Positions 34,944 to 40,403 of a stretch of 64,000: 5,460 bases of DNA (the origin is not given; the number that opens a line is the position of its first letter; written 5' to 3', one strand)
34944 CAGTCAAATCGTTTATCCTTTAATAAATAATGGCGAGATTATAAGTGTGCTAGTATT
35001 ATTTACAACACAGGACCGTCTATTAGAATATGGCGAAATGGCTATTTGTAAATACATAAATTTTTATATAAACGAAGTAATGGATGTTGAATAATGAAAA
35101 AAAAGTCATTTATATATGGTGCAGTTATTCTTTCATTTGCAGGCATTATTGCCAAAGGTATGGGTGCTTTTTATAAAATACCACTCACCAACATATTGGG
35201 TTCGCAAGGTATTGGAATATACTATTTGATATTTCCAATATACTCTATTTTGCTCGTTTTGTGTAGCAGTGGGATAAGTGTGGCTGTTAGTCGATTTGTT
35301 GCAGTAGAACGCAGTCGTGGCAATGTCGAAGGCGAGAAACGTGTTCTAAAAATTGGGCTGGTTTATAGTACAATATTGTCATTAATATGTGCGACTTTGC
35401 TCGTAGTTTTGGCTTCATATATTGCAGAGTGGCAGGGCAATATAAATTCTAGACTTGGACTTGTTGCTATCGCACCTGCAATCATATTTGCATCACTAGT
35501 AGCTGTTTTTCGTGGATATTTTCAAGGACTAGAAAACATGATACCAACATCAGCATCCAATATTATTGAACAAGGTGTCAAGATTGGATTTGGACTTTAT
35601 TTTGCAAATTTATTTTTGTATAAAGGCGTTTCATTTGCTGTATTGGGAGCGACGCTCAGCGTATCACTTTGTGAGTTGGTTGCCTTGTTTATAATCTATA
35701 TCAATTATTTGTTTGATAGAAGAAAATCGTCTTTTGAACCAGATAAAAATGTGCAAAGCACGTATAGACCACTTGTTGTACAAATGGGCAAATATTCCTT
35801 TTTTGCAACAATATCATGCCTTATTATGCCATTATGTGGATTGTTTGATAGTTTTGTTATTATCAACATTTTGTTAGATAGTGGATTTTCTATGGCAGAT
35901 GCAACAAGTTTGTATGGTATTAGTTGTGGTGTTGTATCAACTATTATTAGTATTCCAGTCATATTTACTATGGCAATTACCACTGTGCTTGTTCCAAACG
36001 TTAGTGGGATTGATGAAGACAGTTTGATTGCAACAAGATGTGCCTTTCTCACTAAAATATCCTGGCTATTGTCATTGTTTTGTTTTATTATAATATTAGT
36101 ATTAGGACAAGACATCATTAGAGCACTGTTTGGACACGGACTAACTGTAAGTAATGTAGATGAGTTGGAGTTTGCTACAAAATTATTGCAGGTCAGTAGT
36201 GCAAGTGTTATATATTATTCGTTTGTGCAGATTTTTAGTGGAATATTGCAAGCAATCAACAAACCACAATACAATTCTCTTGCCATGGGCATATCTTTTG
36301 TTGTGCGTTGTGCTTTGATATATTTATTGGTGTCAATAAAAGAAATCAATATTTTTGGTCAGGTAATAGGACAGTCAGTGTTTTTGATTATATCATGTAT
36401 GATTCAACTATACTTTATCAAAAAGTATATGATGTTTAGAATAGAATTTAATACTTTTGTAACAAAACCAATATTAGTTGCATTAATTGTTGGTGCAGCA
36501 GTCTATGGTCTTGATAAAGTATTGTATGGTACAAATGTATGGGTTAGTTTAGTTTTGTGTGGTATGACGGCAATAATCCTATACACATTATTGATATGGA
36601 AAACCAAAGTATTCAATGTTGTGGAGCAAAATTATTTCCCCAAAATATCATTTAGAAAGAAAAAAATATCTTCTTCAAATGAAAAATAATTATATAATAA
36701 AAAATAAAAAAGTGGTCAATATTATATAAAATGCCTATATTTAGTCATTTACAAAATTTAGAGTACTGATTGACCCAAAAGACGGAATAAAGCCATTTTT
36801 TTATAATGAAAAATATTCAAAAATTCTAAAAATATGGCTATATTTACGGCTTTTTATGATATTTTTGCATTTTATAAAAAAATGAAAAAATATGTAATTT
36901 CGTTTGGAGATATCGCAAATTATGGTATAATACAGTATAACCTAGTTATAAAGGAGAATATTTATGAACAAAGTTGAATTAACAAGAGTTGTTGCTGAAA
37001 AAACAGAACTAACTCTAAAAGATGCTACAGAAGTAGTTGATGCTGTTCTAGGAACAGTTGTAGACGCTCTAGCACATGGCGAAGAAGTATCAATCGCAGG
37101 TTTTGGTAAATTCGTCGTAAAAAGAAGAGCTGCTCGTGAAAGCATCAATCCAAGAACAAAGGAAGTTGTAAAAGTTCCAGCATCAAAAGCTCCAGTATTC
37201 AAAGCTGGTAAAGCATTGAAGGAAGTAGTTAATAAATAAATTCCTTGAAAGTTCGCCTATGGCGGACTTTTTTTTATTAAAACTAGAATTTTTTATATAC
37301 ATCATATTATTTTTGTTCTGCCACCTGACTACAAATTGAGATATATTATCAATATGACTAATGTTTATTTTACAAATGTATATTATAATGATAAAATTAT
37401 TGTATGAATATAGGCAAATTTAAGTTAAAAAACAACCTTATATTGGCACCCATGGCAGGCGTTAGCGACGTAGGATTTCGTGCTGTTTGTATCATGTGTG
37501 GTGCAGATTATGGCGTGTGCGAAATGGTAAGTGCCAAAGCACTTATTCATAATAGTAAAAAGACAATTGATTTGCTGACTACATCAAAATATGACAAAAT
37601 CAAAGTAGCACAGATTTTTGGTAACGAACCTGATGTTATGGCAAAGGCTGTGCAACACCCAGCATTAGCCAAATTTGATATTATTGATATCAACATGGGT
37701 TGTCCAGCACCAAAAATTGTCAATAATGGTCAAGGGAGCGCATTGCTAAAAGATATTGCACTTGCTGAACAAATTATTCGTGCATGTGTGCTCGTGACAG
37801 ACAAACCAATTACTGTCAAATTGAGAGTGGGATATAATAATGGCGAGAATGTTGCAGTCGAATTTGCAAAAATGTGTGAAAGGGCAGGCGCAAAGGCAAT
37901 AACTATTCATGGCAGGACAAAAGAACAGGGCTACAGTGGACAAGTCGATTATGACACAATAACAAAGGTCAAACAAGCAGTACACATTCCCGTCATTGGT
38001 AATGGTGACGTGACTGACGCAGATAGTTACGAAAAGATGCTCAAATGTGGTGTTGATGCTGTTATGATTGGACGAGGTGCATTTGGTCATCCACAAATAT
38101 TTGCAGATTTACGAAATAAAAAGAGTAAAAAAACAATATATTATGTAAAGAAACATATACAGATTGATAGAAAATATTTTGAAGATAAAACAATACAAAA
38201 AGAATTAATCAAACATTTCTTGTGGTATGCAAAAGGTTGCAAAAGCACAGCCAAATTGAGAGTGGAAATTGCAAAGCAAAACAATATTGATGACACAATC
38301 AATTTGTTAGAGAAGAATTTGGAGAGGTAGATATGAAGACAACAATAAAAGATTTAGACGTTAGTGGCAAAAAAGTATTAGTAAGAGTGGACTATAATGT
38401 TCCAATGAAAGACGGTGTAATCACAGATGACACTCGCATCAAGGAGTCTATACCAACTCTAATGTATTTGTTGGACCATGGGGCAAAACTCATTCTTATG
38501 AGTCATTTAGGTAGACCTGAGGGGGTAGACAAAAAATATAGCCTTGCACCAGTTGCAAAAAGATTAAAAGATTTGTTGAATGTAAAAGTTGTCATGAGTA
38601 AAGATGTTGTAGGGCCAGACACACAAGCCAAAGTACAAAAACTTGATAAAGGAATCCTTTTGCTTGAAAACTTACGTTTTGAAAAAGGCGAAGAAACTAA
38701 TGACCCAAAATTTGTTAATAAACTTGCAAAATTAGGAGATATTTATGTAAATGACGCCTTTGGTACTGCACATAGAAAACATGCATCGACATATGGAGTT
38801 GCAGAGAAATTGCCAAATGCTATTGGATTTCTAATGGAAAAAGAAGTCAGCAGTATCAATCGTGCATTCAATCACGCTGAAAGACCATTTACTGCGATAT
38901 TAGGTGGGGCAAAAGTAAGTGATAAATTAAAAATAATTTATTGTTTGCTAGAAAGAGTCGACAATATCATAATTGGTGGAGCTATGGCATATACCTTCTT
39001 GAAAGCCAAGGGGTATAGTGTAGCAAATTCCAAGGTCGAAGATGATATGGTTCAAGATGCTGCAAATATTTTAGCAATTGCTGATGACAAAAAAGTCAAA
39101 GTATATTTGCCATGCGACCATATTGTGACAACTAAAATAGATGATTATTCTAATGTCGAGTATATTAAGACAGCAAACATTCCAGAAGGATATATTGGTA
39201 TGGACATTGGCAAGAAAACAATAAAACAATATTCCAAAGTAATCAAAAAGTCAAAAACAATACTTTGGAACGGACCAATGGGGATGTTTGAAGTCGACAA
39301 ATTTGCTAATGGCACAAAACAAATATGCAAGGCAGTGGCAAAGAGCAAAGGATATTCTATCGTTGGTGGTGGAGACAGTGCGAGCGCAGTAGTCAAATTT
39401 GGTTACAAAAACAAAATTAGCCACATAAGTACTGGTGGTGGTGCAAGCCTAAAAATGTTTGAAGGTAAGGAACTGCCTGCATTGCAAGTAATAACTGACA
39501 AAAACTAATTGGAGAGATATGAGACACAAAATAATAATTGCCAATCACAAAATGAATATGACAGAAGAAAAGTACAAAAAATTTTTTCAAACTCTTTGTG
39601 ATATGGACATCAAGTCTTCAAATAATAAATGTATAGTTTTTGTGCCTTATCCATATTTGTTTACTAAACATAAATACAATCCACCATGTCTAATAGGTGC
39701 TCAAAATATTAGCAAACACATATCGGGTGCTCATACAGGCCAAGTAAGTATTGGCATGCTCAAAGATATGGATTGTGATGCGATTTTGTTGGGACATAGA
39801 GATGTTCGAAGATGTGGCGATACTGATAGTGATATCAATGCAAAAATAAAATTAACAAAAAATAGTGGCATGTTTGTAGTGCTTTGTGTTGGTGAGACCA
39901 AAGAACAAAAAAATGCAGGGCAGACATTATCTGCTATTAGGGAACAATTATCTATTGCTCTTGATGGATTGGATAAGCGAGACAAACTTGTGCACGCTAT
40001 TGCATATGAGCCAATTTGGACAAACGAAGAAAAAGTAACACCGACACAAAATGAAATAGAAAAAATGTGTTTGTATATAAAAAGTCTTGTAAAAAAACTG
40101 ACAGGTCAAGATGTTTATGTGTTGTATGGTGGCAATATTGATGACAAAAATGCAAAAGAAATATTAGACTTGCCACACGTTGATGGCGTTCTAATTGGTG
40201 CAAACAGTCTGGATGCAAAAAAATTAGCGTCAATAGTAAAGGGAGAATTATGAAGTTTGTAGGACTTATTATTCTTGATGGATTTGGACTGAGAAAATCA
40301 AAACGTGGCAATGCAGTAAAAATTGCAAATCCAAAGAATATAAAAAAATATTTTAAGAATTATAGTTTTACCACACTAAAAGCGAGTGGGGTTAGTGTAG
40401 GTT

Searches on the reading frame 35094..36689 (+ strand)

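Call 6: search_protein_families(library=pfam, proteins=[window:35094-36689:+], max_evalue=0.01)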
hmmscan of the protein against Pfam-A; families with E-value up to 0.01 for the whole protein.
window:35094-36689:+ (531 aa): 2 families
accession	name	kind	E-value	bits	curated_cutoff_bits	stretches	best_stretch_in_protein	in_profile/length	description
PF01943.22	Polysacc_synt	-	9.2e-26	91.3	28.2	2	9-304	4-271/274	Polysaccharide biosynthesis protein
PF01554.23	MatE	-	6.9e-08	32.8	24.9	2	33-165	21-157/161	MatE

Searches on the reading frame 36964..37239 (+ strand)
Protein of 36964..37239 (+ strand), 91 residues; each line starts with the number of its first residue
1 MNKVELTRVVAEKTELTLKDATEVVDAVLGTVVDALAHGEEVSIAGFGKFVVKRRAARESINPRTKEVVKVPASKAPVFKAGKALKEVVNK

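Call 102: search_protein_families(library=pfam, proteins=[window:36964-37239:+], max_evalue=0.00001)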
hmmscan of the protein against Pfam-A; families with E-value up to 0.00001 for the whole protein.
window:36964-37239:+ (91 aa): 1 family
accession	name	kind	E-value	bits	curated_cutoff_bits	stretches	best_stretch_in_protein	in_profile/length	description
PF00216.26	Bac_DNA_binding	-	2.7e-31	108.1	22.4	1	1-90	1-90/90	Bacterial DNA-binding protein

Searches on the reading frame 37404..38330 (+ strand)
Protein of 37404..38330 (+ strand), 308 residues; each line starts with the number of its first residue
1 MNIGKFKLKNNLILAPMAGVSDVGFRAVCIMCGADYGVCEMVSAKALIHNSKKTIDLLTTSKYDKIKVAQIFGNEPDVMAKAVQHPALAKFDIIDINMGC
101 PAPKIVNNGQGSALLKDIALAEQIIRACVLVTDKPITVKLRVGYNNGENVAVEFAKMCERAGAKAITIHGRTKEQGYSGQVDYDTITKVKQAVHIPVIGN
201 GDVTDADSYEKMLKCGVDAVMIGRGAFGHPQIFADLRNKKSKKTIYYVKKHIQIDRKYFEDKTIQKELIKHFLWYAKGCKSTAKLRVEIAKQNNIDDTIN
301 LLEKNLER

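Call 6: search_protein_families(library=pfam, proteins=[window:37404-38330:+], max_evalue=0.01)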
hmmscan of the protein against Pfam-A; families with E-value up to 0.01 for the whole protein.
window:37404-38330:+ (308 aa): 5 families
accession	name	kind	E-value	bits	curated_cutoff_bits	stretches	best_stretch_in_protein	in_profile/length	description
PF01207.24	Dus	-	7.9e-78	262.1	20.4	1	13-303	1-303/311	Dihydrouridine synthase (Dus)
PF00977.27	His_biosynth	-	2.5e-06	27.5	23.6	1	151-243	31-122/228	Histidine biosynthesis protein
PF01180.27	DHO_dh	-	1.2e-05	25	27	1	87-237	117-284/291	Dihydroorotate dehydrogenase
PF03060.21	NMO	-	0.00047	20.1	28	1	151-223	145-222/331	Nitronate monooxygenase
PF00478.31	IMPDH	-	0.00082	18.9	25.6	1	151-226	105-176/345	IMP dehydrogenase / GMP reductase domain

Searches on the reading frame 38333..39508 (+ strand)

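Call 6: search_protein_families(library=pfam, proteins=[window:38333-39508:+], max_evalue=0.01)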
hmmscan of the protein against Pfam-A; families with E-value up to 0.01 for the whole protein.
window:38333-39508:+ (391 aa): 1 family
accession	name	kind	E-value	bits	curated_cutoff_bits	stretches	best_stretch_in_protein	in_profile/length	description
PF00162.24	PGK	-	7.1e-157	522.7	27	1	5-379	1-379/379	Phosphoglycerate kinase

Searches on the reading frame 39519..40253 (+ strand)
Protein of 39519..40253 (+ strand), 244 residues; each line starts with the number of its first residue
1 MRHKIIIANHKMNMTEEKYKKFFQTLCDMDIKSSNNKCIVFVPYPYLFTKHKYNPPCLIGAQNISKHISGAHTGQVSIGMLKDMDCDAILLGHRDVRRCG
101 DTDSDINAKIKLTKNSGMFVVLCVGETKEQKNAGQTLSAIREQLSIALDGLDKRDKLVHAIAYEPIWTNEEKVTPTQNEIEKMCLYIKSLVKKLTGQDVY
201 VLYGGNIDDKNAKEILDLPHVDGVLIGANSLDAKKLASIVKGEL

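Call 102: search_protein_families(library=pfam, proteins=[window:39519-40253:+], max_evalue=0.00001)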
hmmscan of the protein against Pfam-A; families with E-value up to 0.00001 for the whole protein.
window:39519-40253:+ (244 aa): 1 family
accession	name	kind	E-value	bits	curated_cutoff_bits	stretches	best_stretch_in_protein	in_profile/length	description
PF00121.24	TIM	-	1.5e-60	205.2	20.1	1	4-241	1-243/245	Triosephosphate isomerase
